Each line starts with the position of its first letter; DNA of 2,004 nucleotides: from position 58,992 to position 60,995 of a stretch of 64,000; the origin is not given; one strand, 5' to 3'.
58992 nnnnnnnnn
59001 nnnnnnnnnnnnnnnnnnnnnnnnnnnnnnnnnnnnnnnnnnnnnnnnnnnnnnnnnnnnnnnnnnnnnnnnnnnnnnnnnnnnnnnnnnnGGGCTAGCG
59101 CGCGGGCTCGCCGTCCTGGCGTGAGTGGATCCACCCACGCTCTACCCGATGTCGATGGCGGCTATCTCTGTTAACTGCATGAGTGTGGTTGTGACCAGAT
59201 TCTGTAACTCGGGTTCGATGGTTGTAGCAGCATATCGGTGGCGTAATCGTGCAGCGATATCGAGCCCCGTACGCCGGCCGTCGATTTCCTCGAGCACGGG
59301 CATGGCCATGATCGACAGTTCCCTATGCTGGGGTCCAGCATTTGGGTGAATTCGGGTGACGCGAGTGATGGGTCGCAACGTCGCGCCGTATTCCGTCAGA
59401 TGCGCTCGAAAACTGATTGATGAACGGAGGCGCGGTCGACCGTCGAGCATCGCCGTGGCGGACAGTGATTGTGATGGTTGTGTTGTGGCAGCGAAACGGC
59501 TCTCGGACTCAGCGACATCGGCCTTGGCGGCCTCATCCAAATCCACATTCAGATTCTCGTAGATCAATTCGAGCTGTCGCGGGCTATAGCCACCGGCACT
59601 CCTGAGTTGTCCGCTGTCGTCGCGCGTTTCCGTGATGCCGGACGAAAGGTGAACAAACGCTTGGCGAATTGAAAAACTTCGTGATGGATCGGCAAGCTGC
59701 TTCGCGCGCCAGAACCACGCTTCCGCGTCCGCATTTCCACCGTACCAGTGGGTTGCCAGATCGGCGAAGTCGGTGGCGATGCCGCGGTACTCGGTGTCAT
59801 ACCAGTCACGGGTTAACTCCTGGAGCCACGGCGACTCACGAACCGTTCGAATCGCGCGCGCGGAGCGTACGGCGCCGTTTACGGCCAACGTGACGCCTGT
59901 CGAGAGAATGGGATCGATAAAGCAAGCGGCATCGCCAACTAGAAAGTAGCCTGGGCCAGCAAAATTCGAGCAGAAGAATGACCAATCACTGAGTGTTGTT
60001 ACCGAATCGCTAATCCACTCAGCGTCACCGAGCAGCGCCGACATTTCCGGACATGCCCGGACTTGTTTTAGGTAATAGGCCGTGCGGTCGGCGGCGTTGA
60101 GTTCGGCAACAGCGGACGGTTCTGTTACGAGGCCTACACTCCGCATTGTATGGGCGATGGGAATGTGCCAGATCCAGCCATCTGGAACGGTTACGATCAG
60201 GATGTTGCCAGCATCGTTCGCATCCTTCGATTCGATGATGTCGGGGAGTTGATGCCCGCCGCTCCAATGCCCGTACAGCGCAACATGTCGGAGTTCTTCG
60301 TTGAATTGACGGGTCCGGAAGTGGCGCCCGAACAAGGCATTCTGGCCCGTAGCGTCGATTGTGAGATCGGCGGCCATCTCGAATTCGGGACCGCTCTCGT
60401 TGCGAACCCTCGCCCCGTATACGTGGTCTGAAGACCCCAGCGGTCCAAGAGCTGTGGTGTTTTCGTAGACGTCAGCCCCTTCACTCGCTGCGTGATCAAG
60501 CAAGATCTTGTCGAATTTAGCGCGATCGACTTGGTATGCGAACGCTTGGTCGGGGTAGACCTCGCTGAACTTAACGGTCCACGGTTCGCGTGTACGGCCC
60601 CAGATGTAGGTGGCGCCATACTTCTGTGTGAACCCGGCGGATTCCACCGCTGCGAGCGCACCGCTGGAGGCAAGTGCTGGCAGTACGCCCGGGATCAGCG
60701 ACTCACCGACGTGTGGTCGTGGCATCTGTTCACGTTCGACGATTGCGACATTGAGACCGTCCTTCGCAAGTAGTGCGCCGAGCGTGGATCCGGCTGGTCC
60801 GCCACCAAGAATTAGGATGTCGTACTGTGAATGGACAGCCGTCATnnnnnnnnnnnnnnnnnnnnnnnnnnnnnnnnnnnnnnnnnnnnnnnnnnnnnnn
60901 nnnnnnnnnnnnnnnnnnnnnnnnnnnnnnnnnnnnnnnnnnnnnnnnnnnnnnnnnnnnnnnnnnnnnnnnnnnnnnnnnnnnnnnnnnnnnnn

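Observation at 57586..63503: Paired paralogous Cys-type sulfatases flanking a flavin-halogenase-family gene and an unknown protein, inserted in a sugar ABC transporter locus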

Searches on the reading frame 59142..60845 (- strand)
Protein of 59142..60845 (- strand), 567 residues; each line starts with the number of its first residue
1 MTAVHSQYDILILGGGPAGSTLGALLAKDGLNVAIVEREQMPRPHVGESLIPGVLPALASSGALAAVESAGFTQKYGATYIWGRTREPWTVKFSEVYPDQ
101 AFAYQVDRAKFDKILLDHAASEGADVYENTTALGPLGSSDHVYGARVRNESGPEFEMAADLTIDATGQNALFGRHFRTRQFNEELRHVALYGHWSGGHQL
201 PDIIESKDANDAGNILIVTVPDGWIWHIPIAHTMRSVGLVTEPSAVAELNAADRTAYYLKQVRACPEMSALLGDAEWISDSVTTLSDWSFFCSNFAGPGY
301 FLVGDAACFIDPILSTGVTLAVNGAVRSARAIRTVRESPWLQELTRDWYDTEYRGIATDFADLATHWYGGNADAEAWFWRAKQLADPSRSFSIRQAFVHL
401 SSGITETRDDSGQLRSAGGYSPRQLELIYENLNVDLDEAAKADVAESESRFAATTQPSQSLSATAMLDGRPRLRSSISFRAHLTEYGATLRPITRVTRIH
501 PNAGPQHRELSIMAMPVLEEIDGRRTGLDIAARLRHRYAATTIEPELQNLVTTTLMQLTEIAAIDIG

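Call 3: search_protein_families(library=pfam, proteins=[window:59142-60845:-], max_evalue=0.01)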
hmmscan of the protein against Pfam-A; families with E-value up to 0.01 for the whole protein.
window:59142-60845:- (567 aa): 8 families
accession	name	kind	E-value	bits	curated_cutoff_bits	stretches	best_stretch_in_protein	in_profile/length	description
PF04820.20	Trp_halogenase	-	3.1e-33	115.8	21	2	101-390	150-408/458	Tryptophan halogenase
PF01494.25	FAD_binding_3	-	1.1e-17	64.7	22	1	8-335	2-321/349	FAD binding domain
PF12831.13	FAD_oxidored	-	5.5e-07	29.7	27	1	9-170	1-148/416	FAD dependent oxidoreductase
PF01266.30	DAO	-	6.9e-07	29.5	27.9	1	9-40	1-32/353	FAD dependent oxidoreductase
PF13450.12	NAD_binding_8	-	4.6e-06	27.2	21.9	1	12-40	1-29/68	NAD(P)-binding Rossmann-like domain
PF00890.30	FAD_binding_2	-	3.8e-05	23.5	20.4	1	9-41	1-33/414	FAD binding domain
PF01946.23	Thi4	-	0.0011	18.7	26.2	1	7-39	17-50/235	Thi4 family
PF07992.20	Pyr_redox_2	-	0.0068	16.3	26.1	0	8-41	1-31/291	Pyridine nucleotide-disulphide oxidoreductase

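Call 4: search_protein_families(library=ncbifam, proteins=[window:59142-60845:-], max_evalue=0.01)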
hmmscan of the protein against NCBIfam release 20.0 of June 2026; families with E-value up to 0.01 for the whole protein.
window:59142-60845:- (567 aa): 62 families (the best 25 are shown)
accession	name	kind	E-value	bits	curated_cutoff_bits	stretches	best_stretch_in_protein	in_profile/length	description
NF033113.0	halo_ClmS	equivalog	3.2e-72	243.8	900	1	9-403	4-395/570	chloramphenicol-biosynthetic FADH2-dependent halogenase CmlS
NF049967.1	QhpG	equivalog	1e-53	182.8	240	1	10-384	1-339/423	flavin-dependent monooxygenase QhpG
NF038171.1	maturase_LodB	equivalog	4.3e-35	121.5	400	1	9-381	1-359/361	lysine-epsilon-oxidase maturase LodB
TIGR02032.1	GG-red-SF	subfamily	2.2e-32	113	158.8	1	8-332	1-297/297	geranylgeranyl reductase family protein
NF038174.1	maturase_GoxB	equivalog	2.1e-22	79.7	400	1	9-337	2-315/358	glycine oxidase maturase GoxB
NF041080.1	DGGGPL_reductase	equivalog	8.7e-22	77.6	580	1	7-335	1-314/447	digeranylgeranylglycerophospholipid reductase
NF041160.1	DGGPL_Thplmales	equivalog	3.7e-21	75.5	780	1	7-325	3-303/396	digeranylgeranylglycerophospholipid reductase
NF004834.1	PRK06185.1-3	subfamily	3.7e-15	55.6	500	1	6-333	6-320/420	FAD-dependent oxidoreductase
NF004833.1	PRK06185.1-1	subfamily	2.9e-12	46.1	488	1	10-174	5-170/403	FAD-dependent oxidoreductase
NF004835.0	PRK06185.1-4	equivalog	3e-10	39.5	601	1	6-68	9-72/411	FAD-dependent oxidoreductase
NF006593.0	PRK09126.1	equivalog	3.8e-10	39.2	420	2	6-40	3-37/393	5-demethoxyubiquinol-8 5-hydroxylase UbiM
TIGR01988.1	Ubi-OHases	subfamily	6.5e-09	35.1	224.65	1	9-187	1-182/387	ubiquinone biosynthesis hydroxylase, UbiH/UbiF/VisC/COQ6 family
NF005313.0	PRK06847.1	subfamily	1.5e-08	34.1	372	1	9-132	6-130/375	hypothetical protein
NF045655.1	MkRedMenJ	equivalog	2.5e-08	33.3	700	1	5-326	2-309/406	menaquinone reductase MenJ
TIGR02023.1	BchP-ChlP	subfamily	8.6e-08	31.6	343.3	1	8-169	1-154/388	geranylgeranyl diphosphate reductase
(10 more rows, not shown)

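Call 8: find_homologous_proteins(query=window:59142-60845:-)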
Query window:59142-60845:- (567 aa): 1906 proteins with E <= 0.001 among 8000 candidates; the best 120 are listed.
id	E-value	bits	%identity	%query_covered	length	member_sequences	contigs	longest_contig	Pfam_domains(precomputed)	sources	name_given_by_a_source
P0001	0.0e+0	1275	99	100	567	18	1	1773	PF01266.31,PF13450.13,PF04820.21,PF01494.26,PF12831.14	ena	-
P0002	6.8e-273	924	71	100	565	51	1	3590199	PF01266.31,PF13450.13,PF04820.21,PF01494.26,PF12831.14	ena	-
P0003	1.8e-269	913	71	100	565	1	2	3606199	PF01266.31,PF04820.21,PF01494.26,PF12831.14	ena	-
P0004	4.1e-269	912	71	99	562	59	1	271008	PF01266.31,PF13450.13,PF04820.21,PF01494.26,PF12831.14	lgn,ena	-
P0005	1.0e-268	911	70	99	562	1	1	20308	PF01266.31,PF13450.13,PF04820.21,PF01494.26,PF12831.14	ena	-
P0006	2.4e-268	910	71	99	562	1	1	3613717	PF01266.31,PF13450.13,PF04820.21,PF01494.26,PF12831.14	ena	-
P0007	2.9e-268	909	70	99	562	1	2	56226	PF01266.31,PF13450.13,PF04820.21,PF01494.26,PF12831.14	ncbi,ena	-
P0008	4.0e-268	909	70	99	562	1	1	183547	PF01266.31,PF13450.13,PF04820.21,PF01494.26,PF12831.14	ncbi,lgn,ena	-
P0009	4.5e-268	909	70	99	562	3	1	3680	PF01266.31,PF13450.13,PF04820.21,PF01494.26,PF12831.14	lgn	-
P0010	5.6e-268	908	71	99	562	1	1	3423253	PF01266.31,PF13450.13,PF07992.21,PF04820.21,PF01494.26,PF12831.14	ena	-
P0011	1.0e-267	907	70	99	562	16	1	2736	PF01266.31,PF13450.13,PF04820.21,PF01494.26,PF12831.14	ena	-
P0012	1.9e-267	906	70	99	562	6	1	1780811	PF01266.31,PF13450.13,PF07992.21,PF04820.21,PF01494.26,PF12831.14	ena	-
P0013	2.6e-264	896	70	99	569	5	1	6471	PF01266.31,PF04820.21,PF01494.26,PF12831.14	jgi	-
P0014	6.7e-261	885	69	100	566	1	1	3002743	PF01266.31,PF04820.21,PF01494.26,PF12831.14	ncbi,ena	-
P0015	6.3e-248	842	65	100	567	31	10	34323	PF04820.21,PF01494.26,PF12831.14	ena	-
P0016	2.5e-244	830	64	100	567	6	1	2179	PF00890.31,PF04820.21,PF01494.26,PF12831.14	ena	-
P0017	3.3e-244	830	64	100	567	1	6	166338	PF00890.31,PF04820.21,PF01494.26,PF12831.14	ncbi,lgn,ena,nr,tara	ncbi:MAG TPA: hypothetical protein DGO43_03055 [Chloroflexi bacterium]|nr:hypothetical protein [Chlo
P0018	1.3e-241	821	64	100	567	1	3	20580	PF00890.31,PF04820.21,PF01494.26,PF12831.14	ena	-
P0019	7.6e-236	802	64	100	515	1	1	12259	PF01266.31,PF13450.13,PF04820.21,PF01494.26,PF12831.14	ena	-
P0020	1.3e-211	722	59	98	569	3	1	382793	PF01266.31,PF13450.13,PF07992.21,PF00070.34,PF04820.21,PF01494.26,PF12831.14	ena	-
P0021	1.4e-184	633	53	98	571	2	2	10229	PF01266.31,PF04820.21,PF01494.26,PF12831.14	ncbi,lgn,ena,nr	ncbi:MAG: tryptophan 7-halogenase [Actinobacteria bacterium]|nr:tryptophan 7-halogenase [Actinomycet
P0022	6.1e-184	631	86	59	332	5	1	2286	PF04820.21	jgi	jgi:hypothetical protein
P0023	4.4e-171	588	75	60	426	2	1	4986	PF01266.31,PF13450.13,PF07992.21,PF04820.21,PF01494.26,PF12831.14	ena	-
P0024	3.3e-165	569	49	98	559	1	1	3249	PF01266.31,PF00890.31,PF04820.21,PF01494.26,PF12831.14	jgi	-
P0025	3.6e-155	536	46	99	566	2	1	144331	PF01266.31,PF13450.13,PF00890.31,PF07992.21,PF00070.34,PF04820.21,PF01494.26,PF12831.14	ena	-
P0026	8.0e-154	531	45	99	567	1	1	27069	PF01266.31,PF13450.13,PF00890.31,PF07992.21,PF00070.34,PF04820.21,PF01494.26,PF12831.14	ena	-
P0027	1.2e-153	531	45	100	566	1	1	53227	PF01266.31,PF13450.13,PF00890.31,PF07992.21,PF00070.34,PF04820.21,PF01494.26,PF12831.14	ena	-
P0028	1.4e-153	531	45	100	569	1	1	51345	PF01266.31,PF13450.13,PF00890.31,PF07992.21,PF00070.34,PF04820.21,PF01494.26,PF12831.14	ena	-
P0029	1.9e-153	530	45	100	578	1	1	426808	PF01266.31,PF13450.13,PF00890.31,PF07992.21,PF00070.34,PF04820.21,PF05834.19,PF01494.26,PF12831.14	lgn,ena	-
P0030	2.4e-153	530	45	100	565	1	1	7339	PF01266.31,PF13450.13,PF00890.31,PF07992.21,PF00070.34,PF04820.21,PF01494.26,PF12831.14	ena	-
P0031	3.5e-153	529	45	99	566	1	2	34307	PF01266.31,PF13450.13,PF00890.31,PF07992.21,PF00070.34,PF04820.21,PF01494.26,PF12831.14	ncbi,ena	-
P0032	5.6e-153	529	45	100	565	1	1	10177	PF01266.31,PF13450.13,PF00890.31,PF07992.21,PF00070.34,PF04820.21,PF01494.26,PF12831.14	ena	-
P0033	6.2e-153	529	45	99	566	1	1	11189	PF01266.31,PF13450.13,PF00890.31,PF07992.21,PF00070.34,PF04820.21,PF01494.26,PF12831.14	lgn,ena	-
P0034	6.7e-153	528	45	100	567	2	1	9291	PF01266.31,PF13450.13,PF00890.31,PF07992.21,PF00070.34,PF04820.21,PF01494.26,PF12831.14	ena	-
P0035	7.2e-153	528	45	99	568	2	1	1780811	PF01266.31,PF13450.13,PF00890.31,PF07992.21,PF00070.34,PF04820.21,PF01494.26,PF12831.14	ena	-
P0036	1.0e-152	528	46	95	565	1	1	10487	PF01266.31,PF13450.13,PF00890.31,PF07992.21,PF00070.34,PF04820.21,PF01494.26,PF12831.14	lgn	-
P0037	1.1e-152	528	45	100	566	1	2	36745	PF01266.31,PF13450.13,PF00890.31,PF07992.21,PF00070.34,PF04820.21,PF01494.26,PF12831.14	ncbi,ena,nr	ncbi:MAG: NAD(P)/FAD-dependent oxidoreductase [Chloroflexota bacterium]|nr:NAD(P)/FAD-dependent oxid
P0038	1.2e-152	528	45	99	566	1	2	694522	PF01266.31,PF13450.13,PF00890.31,PF07992.21,PF00070.34,PF04820.21,PF01494.26,PF12831.14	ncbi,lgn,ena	-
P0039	1.2e-152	528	45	99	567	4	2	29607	PF01266.31,PF13450.13,PF00890.31,PF07992.21,PF00070.34,PF04820.21,PF01494.26,PF12831.14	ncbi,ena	-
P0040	1.2e-152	528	45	98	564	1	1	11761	PF01266.31,PF13450.13,PF00890.31,PF07992.21,PF00070.34,PF04820.21,PF01494.26,PF12831.14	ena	-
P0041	1.3e-152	527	44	100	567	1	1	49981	PF01266.31,PF13450.13,PF00890.31,PF07992.21,PF00070.34,PF04820.21,PF01494.26,PF12831.14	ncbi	-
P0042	1.3e-152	527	44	98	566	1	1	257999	PF01266.31,PF13450.13,PF00890.31,PF07992.21,PF00070.34,PF04820.21,PF01494.26,PF12831.14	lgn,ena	-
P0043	1.8e-152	527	45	99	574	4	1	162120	PF01266.31,PF13450.13,PF00890.31,PF07992.21,PF00070.34,PF04820.21,PF01494.26,PF12831.14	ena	-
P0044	1.8e-152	527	45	100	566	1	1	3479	PF01266.31,PF13450.13,PF00890.31,PF07992.21,PF00070.34,PF04820.21,PF01494.26,PF12831.14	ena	-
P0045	2.8e-152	526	47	93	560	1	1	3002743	PF01266.31,PF13450.13,PF00890.31,PF04820.21,PF01494.26,PF12831.14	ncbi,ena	-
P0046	5.1e-152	526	45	100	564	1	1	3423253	PF01266.31,PF13450.13,PF00890.31,PF07992.21,PF00070.34,PF04820.21,PF01494.26,PF12831.14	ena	-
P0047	5.3e-152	525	44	99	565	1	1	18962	PF01266.31,PF13450.13,PF00890.31,PF07992.21,PF00070.34,PF04820.21,PF01494.26,PF12831.14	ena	-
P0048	5.6e-152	525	44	99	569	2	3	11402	PF01266.31,PF13450.13,PF00890.31,PF07992.21,PF00070.34,PF04820.21,PF01494.26,PF12831.14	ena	-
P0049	6.5e-152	525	45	100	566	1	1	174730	PF01266.31,PF13450.13,PF00890.31,PF07992.21,PF00070.34,PF04820.21,PF01494.26,PF12831.14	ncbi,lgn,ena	-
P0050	7.6e-152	525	45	100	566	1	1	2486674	PF01266.31,PF13450.13,PF00890.31,PF07992.21,PF00070.34,PF04820.21,PF01494.26,PF12831.14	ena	-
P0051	1.4e-151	524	44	99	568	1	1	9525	PF01266.31,PF13450.13,PF00890.31,PF07992.21,PF00070.34,PF04820.21,PF01494.26,PF12831.14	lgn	-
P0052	1.9e-151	524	45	99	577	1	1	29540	PF01266.31,PF13450.13,PF00890.31,PF07992.21,PF00070.34,PF04820.21,PF01494.26,PF12831.14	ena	-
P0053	2.2e-151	523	45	98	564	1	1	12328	PF01266.31,PF13450.13,PF00890.31,PF07992.21,PF00070.34,PF04820.21,PF01494.26,PF12831.14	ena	-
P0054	2.2e-151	523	45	99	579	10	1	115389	PF01266.31,PF13450.13,PF00890.31,PF07992.21,PF00070.34,PF04820.21,PF01494.26,PF12831.14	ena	-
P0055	2.7e-151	523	45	99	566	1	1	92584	PF01266.31,PF13450.13,PF00890.31,PF07992.21,PF00070.34,PF04820.21,PF01494.26,PF12831.14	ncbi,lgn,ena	-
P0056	3.8e-151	523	44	99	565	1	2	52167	PF01266.31,PF13450.13,PF00890.31,PF07992.21,PF00070.34,PF04820.21,PF01494.26,PF12831.14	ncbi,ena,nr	ncbi:MAG: NAD(P)/FAD-dependent oxidoreductase [Chloroflexota bacterium]|nr:NAD(P)/FAD-dependent oxid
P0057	4.6e-151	522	44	99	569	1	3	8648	PF01266.31,PF13450.13,PF00890.31,PF07992.21,PF00070.34,PF04820.21,PF01494.26,PF12831.14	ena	-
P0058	5.6e-151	522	45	99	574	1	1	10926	PF01266.31,PF13450.13,PF00890.31,PF07992.21,PF00070.34,PF04820.21,PF01494.26,PF12831.14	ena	-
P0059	7.2e-151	522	45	100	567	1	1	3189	PF01266.31,PF13450.13,PF07992.21,PF00070.34,PF04820.21,PF01494.26,PF12831.14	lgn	-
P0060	8.3e-151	522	44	100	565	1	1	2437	PF01266.31,PF13450.13,PF00890.31,PF07992.21,PF00070.34,PF04820.21,PF01494.26,PF12831.14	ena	-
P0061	8.6e-151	521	45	100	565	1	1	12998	PF01266.31,PF13450.13,PF00890.31,PF07992.21,PF00070.34,PF04820.21,PF01494.26,PF12831.14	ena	-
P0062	8.7e-151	521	44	100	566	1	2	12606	PF01266.31,PF13450.13,PF00890.31,PF07992.21,PF00070.34,PF04820.21,PF01494.26,PF12831.14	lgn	-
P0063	9.0e-151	521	45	99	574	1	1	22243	PF01266.31,PF13450.13,PF00890.31,PF07992.21,PF00070.34,PF04820.21,PF01494.26,PF12831.14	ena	-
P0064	9.5e-151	521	45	100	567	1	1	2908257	PF01266.31,PF13450.13,PF00890.31,PF07992.21,PF00070.34,PF04820.21,PF01494.26,PF12831.14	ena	-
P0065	9.9e-151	521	44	100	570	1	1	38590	PF01266.31,PF13450.13,PF00890.31,PF07992.21,PF00070.34,PF04820.21,PF01494.26,PF12831.14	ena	-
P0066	1.2e-150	521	44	99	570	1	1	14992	PF01266.31,PF13450.13,PF00890.31,PF07992.21,PF00070.34,PF04820.21,PF01494.26,PF12831.14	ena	-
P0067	1.3e-150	521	45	100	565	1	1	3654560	PF01266.31,PF13450.13,PF00890.31,PF07992.21,PF00070.34,PF04820.21,PF01494.26,PF12831.14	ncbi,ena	-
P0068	1.4e-150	521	45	100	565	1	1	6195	PF01266.31,PF13450.13,PF00890.31,PF07992.21,PF00070.34,PF04820.21,PF01494.26,PF12831.14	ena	-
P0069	1.4e-150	521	44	99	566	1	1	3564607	PF01266.31,PF13450.13,PF00890.31,PF07992.21,PF00070.34,PF04820.21,PF01494.26,PF12831.14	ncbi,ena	-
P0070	1.8e-150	520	45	100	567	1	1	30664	PF01266.31,PF13450.13,PF00890.31,PF07992.21,PF00070.34,PF04820.21,PF01494.26,PF12831.14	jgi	-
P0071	1.8e-150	520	44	99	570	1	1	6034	PF01266.31,PF13450.13,PF00890.31,PF07992.21,PF00070.34,PF04820.21,PF01494.26,PF12831.14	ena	-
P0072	2.0e-150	520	45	100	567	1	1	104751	PF01266.31,PF13450.13,PF00890.31,PF07992.21,PF00070.34,PF04820.21,PF01494.26,PF12831.14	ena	-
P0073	4.5e-150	519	45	100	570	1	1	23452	PF01266.31,PF13450.13,PF00890.31,PF07992.21,PF00070.34,PF04820.21,PF01494.26,PF12831.14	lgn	-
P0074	9.1e-150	518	44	99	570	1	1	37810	PF01266.31,PF13450.13,PF00890.31,PF07992.21,PF00070.34,PF04820.21,PF01494.26,PF12831.14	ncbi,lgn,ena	-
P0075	1.6e-149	517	45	99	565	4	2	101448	PF01266.31,PF13450.13,PF00890.31,PF07992.21,PF00070.34,PF04820.21,PF01494.26,PF12831.14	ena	-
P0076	1.6e-149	517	44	99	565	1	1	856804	PF01266.31,PF13450.13,PF00890.31,PF07992.21,PF00070.34,PF04820.21,PF01494.26,PF12831.14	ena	-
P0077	2.9e-149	516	44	99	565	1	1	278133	PF01266.31,PF13450.13,PF00890.31,PF07992.21,PF00070.34,PF04820.21,PF01494.26,PF12831.14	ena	-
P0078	3.3e-149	516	44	100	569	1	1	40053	PF01266.31,PF13450.13,PF00890.31,PF07992.21,PF00070.34,PF04820.21,PF01494.26,PF12831.14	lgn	-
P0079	3.6e-149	516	44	99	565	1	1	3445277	PF01266.31,PF13450.13,PF00890.31,PF07992.21,PF00070.34,PF04820.21,PF01494.26,PF12831.14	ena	-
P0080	7.6e-148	512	43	100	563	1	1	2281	PF01266.31,PF13450.13,PF00890.31,PF07992.21,PF00070.34,PF04820.21,PF01494.26,PF12831.14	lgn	-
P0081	4.4e-147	509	50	77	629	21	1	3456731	PF01266.31,PF13450.13,PF00890.31,PF07992.21,PF00070.34,PF04820.21,PF01494.26,PF12831.14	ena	-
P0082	6.2e-146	505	47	93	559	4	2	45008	PF01266.31,PF13450.13,PF04820.21,PF01494.26,PF12831.14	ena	-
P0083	1.6e-145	504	46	93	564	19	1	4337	PF01266.31,PF07992.21,PF00070.34,PF04820.21,PF01494.26,PF12831.14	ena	-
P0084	9.7e-144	498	46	93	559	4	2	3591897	PF01266.31,PF13450.13,PF00890.31,PF04820.21,PF01494.26,PF12831.14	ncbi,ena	-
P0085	2.8e-143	497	46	93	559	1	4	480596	PF01266.31,PF13450.13,PF07992.21,PF00070.34,PF04820.21,PF01494.26,PF12831.14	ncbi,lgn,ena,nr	ncbi:MAG: NAD(P)/FAD-dependent oxidoreductase [Chloroflexi bacterium]|nr:NAD(P)/FAD-dependent oxidor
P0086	3.0e-143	497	45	93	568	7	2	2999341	PF01266.31,PF13450.13,PF04820.21,PF01494.26,PF12831.14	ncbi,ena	-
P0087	1.2e-142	495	43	98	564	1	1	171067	PF01266.31,PF13450.13,PF04820.21,PF01494.26,PF12831.14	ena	-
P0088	1.4e-141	491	41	99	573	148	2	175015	PF01266.31,PF13450.13,PF00890.31,PF04820.21,PF01494.26,PF12831.14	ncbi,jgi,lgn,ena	-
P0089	3.3e-141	490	44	92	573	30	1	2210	PF01946.24,PF01266.31,PF13450.13,PF00890.31,PF07992.21,PF04820.21,PF01494.26,PF12831.14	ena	-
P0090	4.9e-141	489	44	92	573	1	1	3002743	PF01946.24,PF01266.31,PF13450.13,PF00890.31,PF07992.21,PF04820.21,PF01494.26,PF12831.14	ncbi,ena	-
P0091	9.1e-140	485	42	99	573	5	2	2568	PF01266.31,PF13450.13,PF00890.31,PF07992.21,PF00070.34,PF04820.21,PF01494.26,PF12831.14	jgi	jgi:halogenation protein CepH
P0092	1.9e-134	467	40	98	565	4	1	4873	PF01946.24,PF01266.31,PF13450.13,PF00890.31,PF07992.21,PF04820.21,PF01494.26,PF12831.14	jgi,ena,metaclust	metaclust:\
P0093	1.3e-132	461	40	98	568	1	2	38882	PF01266.31,PF13450.13,PF00890.31,PF07992.21,PF04820.21,PF01494.26,PF12831.14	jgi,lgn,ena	jgi:flavin-dependent dehydrogenase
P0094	1.3e-132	461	43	91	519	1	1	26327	PF04820.21,PF01494.26,PF12831.14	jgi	jgi:flavin-dependent dehydrogenase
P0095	6.3e-132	459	44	93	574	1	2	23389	PF01266.31,PF13450.13,PF00890.31,PF07992.21,PF04820.21,PF01494.26,PF12831.14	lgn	-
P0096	9.9e-131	455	41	98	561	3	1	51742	PF01266.31,PF13450.13,PF04820.21,PF01494.26,PF12831.14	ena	-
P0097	1.2e-130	455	40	99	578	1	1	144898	PF01266.31,PF07992.21,PF04820.21,PF01494.26,PF12831.14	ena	-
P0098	3.0e-129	450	41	93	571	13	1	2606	PF01266.31,PF13450.13,PF00890.31,PF07992.21,PF04820.21,PF01494.26,PF12831.14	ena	-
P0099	1.6e-127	445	40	93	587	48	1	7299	PF01266.31,PF13450.13,PF00890.31,PF04820.21,PF01494.26,PF12831.14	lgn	-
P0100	1.1e-126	442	39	100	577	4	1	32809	PF01266.31,PF13450.13,PF00890.31,PF04820.21,PF01494.26,PF12831.14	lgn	-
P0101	1.2e-126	442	48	71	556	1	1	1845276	PF01266.31,PF13450.13,PF00890.31,PF04820.21,PF01494.26,PF12831.14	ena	-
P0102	2.5e-126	441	40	94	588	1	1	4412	PF01266.31,PF13450.13,PF07992.21,PF03486.21,PF04820.21,PF01494.26,PF12831.14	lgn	-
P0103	4.4e-126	440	41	93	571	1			PF01266.31,PF13450.13,PF00890.31,PF04820.21,PF01494.26,PF12831.14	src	-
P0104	3.1e-123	431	39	95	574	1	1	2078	PF01266.31,PF13450.13,PF00890.31,PF07992.21,PF04820.21,PF01494.26,PF12831.14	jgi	jgi:flavin-dependent halogenase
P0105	1.9e-122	428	40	93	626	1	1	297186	PF01266.31,PF13450.13,PF02810.22,PF07992.21,PF00070.34,PF04820.21,PF01494.26,PF12831.14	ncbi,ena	-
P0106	2.1e-122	428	38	97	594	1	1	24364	PF01266.31,PF04820.21,PF01494.26,PF12831.14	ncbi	-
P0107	2.2e-122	428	40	93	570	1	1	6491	PF01266.31,PF00070.34,PF04820.21,PF01494.26,PF12831.14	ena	-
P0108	1.2e-121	425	39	93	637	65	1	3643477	PF01266.31,PF13450.13,PF02810.22,PF04820.21,PF01494.26,PF12831.14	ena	-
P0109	1.2e-121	425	40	93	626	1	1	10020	PF01266.31,PF02810.22,PF04820.21,PF01494.26,PF12831.14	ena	-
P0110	3.4e-121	424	41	95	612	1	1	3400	PF01266.31,PF13450.13,PF02810.22,PF04820.21,PF01494.26,PF12831.14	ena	-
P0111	4.9e-121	423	40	95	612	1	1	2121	PF01266.31,PF13450.13,PF02810.22,PF04820.21,PF01494.26,PF12831.14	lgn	-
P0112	1.2e-120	422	40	94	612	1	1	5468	PF01266.31,PF13450.13,PF02810.22,PF04820.21,PF01494.26,PF12831.14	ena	-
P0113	3.2e-120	421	39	92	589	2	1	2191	PF01266.31,PF13450.13,PF00890.31,PF07992.21,PF04820.21,PF01494.26,PF12831.14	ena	-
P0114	3.8e-120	420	38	99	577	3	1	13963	PF01266.31,PF13450.13,PF07992.21,PF04820.21,PF01494.26,PF12831.14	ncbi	-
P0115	5.5e-120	420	38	98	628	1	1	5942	PF01266.31,PF02810.22,PF04820.21,PF01494.26,PF12831.14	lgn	-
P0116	6.1e-120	420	39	94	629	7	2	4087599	PF01266.31,PF13450.13,PF02810.22,PF04820.21,PF01494.26,PF12831.14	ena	-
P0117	2.0e-119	418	40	94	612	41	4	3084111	PF01266.31,PF13450.13,PF02810.22,PF07992.21,PF04820.21,PF01494.26,PF12831.14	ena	-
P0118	3.1e-119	417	38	98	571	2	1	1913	PF01266.31,PF13450.13,PF04820.21,PF01494.26,PF12831.14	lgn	-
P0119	1.3e-118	415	40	95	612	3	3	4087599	PF01266.31,PF13450.13,PF02810.22,PF07992.21,PF00070.34,PF04820.21,PF01494.26,PF12831.14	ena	-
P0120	2.3e-117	411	39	93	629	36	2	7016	PF01266.31,PF13450.13,PF02810.22,PF04820.21,PF01494.26,PF12831.14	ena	-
